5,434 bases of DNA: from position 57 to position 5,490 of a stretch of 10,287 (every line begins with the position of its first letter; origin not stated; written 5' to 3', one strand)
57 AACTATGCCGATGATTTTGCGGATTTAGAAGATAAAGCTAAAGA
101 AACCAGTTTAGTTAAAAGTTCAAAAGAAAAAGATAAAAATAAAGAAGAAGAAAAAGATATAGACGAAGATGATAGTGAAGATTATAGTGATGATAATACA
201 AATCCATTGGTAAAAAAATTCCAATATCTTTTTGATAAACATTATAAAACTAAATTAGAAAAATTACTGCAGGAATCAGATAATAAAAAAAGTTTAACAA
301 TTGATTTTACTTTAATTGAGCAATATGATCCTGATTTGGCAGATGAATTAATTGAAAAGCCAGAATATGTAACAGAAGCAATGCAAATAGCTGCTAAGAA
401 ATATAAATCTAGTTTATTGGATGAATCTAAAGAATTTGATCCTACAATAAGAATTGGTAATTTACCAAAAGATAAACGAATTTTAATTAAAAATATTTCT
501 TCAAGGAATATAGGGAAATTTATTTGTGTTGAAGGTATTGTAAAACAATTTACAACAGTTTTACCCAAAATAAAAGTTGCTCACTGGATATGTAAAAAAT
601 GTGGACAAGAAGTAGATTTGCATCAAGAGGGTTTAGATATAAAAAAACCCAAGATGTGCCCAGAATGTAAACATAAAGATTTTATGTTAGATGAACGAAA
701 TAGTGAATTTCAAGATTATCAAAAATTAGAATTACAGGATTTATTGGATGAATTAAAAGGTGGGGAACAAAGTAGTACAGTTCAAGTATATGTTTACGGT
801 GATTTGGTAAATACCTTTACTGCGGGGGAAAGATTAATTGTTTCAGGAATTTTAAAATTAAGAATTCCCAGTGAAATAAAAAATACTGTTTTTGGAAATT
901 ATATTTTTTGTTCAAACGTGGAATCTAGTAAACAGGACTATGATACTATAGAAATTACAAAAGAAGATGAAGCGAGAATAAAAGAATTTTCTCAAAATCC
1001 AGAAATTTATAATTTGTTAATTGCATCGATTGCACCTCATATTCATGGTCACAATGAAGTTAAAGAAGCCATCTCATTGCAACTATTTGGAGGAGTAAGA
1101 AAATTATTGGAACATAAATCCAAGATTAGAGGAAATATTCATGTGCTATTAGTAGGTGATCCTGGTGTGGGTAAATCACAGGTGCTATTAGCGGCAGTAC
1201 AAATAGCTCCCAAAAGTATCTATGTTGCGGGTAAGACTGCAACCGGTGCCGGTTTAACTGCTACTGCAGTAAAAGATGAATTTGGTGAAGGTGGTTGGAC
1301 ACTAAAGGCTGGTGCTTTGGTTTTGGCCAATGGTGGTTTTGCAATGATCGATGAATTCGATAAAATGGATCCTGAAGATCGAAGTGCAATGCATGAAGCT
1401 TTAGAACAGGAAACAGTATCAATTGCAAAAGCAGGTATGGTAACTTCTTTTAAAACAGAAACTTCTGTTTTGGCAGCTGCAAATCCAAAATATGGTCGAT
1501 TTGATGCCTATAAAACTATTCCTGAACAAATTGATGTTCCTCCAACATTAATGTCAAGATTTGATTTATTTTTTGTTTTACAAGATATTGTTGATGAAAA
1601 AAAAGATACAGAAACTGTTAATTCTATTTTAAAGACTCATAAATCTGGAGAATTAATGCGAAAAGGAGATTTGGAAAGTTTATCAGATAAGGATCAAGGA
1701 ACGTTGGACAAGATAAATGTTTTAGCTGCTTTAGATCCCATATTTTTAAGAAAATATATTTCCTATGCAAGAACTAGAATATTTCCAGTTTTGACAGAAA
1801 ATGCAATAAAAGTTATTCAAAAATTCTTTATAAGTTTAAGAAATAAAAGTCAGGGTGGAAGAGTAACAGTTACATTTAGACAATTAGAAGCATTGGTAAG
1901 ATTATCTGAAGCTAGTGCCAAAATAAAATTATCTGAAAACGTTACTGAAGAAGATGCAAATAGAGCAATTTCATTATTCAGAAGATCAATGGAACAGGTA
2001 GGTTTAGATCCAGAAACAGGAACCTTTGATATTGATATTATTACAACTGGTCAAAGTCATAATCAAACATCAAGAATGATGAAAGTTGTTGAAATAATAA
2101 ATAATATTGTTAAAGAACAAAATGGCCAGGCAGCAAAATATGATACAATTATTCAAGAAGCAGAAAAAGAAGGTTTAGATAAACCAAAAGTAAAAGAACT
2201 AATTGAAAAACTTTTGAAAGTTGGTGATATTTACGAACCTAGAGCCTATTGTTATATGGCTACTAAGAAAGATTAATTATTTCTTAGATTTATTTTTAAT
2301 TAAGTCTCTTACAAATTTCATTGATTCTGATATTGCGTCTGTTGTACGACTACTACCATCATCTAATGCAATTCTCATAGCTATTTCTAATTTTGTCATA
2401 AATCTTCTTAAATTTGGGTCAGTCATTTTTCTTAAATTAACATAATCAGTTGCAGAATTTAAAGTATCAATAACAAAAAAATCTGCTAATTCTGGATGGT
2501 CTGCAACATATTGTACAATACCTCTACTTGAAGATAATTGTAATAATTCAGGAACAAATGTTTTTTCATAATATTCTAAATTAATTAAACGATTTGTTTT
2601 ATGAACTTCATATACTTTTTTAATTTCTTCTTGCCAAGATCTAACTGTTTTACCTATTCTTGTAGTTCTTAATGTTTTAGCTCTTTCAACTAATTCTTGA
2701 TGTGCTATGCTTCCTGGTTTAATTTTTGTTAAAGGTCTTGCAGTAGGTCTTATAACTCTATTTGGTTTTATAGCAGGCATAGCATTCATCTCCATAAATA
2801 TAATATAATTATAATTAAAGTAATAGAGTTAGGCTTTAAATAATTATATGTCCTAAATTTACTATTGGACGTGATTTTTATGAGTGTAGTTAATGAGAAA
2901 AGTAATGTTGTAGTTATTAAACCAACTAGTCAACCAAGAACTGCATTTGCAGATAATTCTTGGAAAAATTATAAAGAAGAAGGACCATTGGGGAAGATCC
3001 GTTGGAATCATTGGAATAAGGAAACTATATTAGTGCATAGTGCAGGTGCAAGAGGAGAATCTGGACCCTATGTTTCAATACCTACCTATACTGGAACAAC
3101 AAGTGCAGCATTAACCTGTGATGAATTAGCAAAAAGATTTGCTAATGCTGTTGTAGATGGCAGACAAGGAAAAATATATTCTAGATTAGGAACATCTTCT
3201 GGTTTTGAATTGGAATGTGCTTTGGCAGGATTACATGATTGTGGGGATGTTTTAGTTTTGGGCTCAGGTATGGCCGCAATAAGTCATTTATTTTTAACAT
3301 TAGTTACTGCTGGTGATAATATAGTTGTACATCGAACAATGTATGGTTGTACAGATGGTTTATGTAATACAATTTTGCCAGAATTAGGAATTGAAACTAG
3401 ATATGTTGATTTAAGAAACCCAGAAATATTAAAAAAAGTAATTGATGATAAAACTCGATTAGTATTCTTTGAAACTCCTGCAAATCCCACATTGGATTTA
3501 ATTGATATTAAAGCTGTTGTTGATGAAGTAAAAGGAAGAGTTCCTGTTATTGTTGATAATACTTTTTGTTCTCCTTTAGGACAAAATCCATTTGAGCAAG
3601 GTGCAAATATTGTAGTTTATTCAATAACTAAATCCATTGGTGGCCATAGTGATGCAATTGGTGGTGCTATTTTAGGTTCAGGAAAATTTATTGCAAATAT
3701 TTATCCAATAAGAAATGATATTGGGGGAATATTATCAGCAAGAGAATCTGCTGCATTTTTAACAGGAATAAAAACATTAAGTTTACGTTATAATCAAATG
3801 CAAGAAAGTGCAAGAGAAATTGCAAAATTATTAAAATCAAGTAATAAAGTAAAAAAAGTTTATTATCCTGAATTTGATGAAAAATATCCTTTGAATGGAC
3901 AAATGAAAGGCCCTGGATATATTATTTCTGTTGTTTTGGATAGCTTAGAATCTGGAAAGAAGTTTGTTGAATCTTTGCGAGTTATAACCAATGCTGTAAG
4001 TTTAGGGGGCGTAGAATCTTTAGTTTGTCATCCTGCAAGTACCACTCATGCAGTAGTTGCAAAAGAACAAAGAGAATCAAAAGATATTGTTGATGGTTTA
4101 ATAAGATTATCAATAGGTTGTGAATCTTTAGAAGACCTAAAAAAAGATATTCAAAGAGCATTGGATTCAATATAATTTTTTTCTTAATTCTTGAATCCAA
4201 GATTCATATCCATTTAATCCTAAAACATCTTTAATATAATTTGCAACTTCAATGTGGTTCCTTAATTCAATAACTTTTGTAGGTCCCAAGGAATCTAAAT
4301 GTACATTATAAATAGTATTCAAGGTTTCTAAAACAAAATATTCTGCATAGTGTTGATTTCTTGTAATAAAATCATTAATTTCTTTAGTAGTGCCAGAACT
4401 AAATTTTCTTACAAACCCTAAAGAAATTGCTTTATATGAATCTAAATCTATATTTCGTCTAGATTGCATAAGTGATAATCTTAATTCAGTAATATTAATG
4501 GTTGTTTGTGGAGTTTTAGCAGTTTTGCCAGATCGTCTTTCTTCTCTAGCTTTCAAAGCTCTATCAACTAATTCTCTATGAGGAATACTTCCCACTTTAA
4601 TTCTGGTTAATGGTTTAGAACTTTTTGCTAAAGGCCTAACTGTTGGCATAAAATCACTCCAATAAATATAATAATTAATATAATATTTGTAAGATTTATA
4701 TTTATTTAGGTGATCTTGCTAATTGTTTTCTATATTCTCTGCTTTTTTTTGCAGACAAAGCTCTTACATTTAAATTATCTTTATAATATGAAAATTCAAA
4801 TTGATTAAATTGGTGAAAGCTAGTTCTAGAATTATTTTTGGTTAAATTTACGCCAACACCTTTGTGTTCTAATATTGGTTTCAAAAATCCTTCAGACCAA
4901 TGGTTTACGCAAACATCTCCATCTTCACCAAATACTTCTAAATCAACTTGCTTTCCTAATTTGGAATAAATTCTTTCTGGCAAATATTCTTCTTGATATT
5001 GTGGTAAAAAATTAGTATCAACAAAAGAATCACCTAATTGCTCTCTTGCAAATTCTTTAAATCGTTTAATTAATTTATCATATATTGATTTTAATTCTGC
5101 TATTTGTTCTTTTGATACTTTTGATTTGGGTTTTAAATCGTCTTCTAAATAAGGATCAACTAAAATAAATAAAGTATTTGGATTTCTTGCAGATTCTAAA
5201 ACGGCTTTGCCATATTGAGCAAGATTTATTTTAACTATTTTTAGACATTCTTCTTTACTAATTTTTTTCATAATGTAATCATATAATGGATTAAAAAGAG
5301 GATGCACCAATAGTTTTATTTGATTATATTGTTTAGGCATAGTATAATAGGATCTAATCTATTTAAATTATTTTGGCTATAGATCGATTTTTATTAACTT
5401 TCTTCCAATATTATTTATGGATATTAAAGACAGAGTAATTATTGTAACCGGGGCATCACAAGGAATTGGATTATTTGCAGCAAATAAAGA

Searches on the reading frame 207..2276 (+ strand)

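Call 19: search_protein_families(library=pfam, proteins=[window:207-2276:+], max_evalue=0.001)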
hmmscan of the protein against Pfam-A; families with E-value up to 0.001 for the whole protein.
window:207-2276:+ (689 aa): 8 families
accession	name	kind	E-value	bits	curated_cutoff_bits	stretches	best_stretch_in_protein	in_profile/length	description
PF00493.29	MCM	-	3.6e-88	294.9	23.3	1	255-478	2-224/224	MCM P-loop domain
PF17207.9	MCM_OB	-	2.7e-28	98.7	24.8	1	94-217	2-123/126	MCM OB domain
PF17855.7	MCM_lid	-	2.1e-27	95.9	27.4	1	513-595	2-87/87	MCM AAA-lid domain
PF01078.27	Mg_chelatase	-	3.9e-09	36.7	20.3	1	362-427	93-158/207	Magnesium chelatase, subunit ChlI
PF14551.11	MCM_N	-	1.7e-08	35.2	24.9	1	10-70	18-76/95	MCM N-terminal domain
PF07728.20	AAA_5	-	4.8e-08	33.6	22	1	312-429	1-125/139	AAA domain (dynein-related subfamily)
PF21100.3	MCM_C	-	5.5e-06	26.6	27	1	622-683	5-61/64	MCM protein C-terminal winged helix-turn-helix domain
PF00158.32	Sigma54_activat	-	0.00016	21.9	20.2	0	306-427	18-143/168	Sigma-54 interaction domain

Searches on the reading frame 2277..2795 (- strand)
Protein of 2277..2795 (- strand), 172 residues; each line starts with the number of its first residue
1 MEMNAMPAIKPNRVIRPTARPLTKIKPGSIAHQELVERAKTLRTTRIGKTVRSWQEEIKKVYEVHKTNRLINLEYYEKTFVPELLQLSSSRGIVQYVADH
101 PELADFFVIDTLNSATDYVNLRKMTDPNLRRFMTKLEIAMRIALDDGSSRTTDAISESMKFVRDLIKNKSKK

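Call 4: search_protein_families(library=pfam, proteins=[window:2277-2795:-], max_evalue=1)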
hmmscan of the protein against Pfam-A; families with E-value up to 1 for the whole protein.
window:2277-2795:- (172 aa): 2 families
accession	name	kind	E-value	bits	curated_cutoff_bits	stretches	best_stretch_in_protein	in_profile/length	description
PF16858.11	CNDH2_C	-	0.11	13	32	1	36-101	15-80/130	Condensin II complex subunit CAP-H2 or CNDH2, C-terminal wHTH domain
PF08711.16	Med26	-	0.11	12.8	20.6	1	40-53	14-27/52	TFIIS helical bundle-like domain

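Call 11: search_protein_families(library=ncbifam, proteins=[window:2277-2795:-], max_evalue=1)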
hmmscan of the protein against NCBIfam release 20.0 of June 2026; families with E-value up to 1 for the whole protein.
window:2277-2795:- (172 aa): 0 families

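Call 75: find_homologous_proteins(query=A9, max_evalue=0.1)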
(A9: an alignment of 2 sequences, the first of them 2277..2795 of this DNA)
Query A9 (2 sequences) (172 aa, profile of the alignment): 2 proteins with E <= 0.1 among 703 candidates.
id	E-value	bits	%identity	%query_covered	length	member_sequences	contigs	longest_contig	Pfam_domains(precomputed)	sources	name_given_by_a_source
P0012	6.6e-88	311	100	97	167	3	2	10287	-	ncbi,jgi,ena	-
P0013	2.8e-84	299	32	63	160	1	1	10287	-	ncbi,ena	-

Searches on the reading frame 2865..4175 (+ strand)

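Call 19: search_protein_families(library=pfam, proteins=[window:2865-4175:+], max_evalue=0.001)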
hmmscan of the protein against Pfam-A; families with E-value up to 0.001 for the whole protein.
window:2865-4175:+ (436 aa): 3 families
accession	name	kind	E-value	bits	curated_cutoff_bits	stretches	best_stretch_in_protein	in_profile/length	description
PF01053.26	Cys_Met_Meta_PP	-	7.7e-103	344.4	27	1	54-433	2-380/381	Cys/Met metabolism PLP-dependent enzyme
PF06838.17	Met_gamma_lyase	-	1.8e-05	23.9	24.2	1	161-278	116-245/405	Methionine gamma-lyase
PF00155.27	Aminotran_1_2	-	2.4e-05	24.2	19.7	1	84-279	18-241/361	Aminotransferase class I and II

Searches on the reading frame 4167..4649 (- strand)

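Call 4: search_protein_families(library=pfam, proteins=[window:4167-4649:-], max_evalue=1)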
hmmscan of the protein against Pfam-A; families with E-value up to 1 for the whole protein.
window:4167-4649:- (160 aa): 1 family
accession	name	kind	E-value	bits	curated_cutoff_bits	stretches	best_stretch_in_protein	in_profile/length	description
PF25135.1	DUF7822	-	0.2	12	27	1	88-118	80-109/140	Domain of unknown function (DUF7822)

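Call 11: search_protein_families(library=ncbifam, proteins=[window:4167-4649:-], max_evalue=1)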
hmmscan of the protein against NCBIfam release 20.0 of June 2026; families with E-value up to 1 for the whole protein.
window:4167-4649:- (160 aa): 1 family
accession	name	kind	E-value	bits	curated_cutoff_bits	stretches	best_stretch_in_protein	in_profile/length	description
NF006199.0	PRK08326.1-2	equivalog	0.083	11.9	286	1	86-152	127-190/324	R2-like ligand-binding oxidase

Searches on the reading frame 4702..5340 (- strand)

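Call 4: search_protein_families(library=pfam, proteins=[window:4702-5340:-], max_evalue=1)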
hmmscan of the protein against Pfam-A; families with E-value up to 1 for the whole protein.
window:4702-5340:- (212 aa): 3 families
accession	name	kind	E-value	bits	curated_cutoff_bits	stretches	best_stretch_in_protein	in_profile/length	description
PF17315.7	FMP23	-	0.028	15.7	27.6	1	46-100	34-87/118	Found in mitochondrial proteome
PF14196.11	ATC_hydrolase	-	0.14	13.4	28.1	0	12-46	5-39/145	L-2-amino-thiazoline-4-carboxylic acid hydrolase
PF02154.20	FliM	-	0.18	12.1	27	1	68-97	2-31/192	Flagellar motor switch protein FliM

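Call 11: search_protein_families(library=ncbifam, proteins=[window:4702-5340:-], max_evalue=1)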
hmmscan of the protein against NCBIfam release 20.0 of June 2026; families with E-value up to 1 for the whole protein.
window:4702-5340:- (212 aa): 0 families
